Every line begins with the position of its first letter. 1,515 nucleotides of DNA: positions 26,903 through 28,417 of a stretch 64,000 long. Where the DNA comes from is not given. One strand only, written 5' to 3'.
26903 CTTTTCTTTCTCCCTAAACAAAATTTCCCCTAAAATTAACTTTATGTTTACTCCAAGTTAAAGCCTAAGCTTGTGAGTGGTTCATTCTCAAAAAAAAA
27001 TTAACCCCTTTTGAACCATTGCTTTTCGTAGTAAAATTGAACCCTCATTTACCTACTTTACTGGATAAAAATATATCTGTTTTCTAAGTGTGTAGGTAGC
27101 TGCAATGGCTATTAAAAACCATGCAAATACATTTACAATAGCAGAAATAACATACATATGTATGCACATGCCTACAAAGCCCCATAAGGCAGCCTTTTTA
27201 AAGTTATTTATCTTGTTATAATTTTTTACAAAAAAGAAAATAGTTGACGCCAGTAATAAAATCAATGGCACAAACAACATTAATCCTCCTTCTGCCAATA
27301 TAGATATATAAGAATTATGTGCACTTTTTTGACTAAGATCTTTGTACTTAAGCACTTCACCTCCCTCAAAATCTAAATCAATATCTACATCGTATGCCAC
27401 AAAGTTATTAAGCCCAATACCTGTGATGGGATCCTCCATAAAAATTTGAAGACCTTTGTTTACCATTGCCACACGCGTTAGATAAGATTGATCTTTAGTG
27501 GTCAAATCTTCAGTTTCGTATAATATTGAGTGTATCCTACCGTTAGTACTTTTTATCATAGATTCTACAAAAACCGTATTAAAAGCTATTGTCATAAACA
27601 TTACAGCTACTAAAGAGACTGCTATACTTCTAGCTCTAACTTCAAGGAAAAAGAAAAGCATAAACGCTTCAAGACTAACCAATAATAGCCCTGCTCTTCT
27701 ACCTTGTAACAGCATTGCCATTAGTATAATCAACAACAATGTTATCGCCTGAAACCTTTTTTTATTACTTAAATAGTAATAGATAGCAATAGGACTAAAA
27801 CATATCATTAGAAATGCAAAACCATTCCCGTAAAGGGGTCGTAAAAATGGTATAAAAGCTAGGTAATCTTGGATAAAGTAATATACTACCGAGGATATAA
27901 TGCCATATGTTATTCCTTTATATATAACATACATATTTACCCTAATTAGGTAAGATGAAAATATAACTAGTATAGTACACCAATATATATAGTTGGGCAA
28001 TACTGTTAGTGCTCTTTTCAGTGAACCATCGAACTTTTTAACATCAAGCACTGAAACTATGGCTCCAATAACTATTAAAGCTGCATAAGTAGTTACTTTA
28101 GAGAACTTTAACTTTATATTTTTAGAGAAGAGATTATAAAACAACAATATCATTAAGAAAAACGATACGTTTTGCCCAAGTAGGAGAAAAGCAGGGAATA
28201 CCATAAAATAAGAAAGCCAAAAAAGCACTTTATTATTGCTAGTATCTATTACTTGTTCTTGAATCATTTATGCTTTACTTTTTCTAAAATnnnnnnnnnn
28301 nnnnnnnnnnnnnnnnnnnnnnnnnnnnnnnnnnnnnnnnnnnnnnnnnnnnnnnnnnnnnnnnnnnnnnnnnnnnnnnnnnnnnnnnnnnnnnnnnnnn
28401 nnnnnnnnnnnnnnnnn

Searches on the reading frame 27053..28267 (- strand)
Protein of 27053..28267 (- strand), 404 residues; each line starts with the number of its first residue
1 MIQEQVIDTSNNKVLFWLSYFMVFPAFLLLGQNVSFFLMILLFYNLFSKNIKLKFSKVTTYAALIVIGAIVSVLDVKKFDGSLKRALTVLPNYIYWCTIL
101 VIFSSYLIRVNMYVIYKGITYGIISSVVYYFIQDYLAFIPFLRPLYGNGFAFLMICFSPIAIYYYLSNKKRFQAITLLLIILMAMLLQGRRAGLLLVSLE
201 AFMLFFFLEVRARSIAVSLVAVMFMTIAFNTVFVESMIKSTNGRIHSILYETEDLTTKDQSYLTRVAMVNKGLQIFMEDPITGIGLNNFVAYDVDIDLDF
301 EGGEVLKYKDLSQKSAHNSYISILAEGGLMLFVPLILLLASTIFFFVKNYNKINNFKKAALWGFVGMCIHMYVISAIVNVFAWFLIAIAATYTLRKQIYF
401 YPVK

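Call 9: search_protein_families(library=pfam, proteins=[window:27053-28267:-], max_evalue=0.001)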
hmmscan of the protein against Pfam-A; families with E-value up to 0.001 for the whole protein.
window:27053-28267:- (404 aa): 1 family
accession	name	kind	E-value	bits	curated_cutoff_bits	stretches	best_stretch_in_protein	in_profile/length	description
PF04932.20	Wzy_C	-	5.2e-16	59.2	31.7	1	177-334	2-147/149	O-Antigen ligase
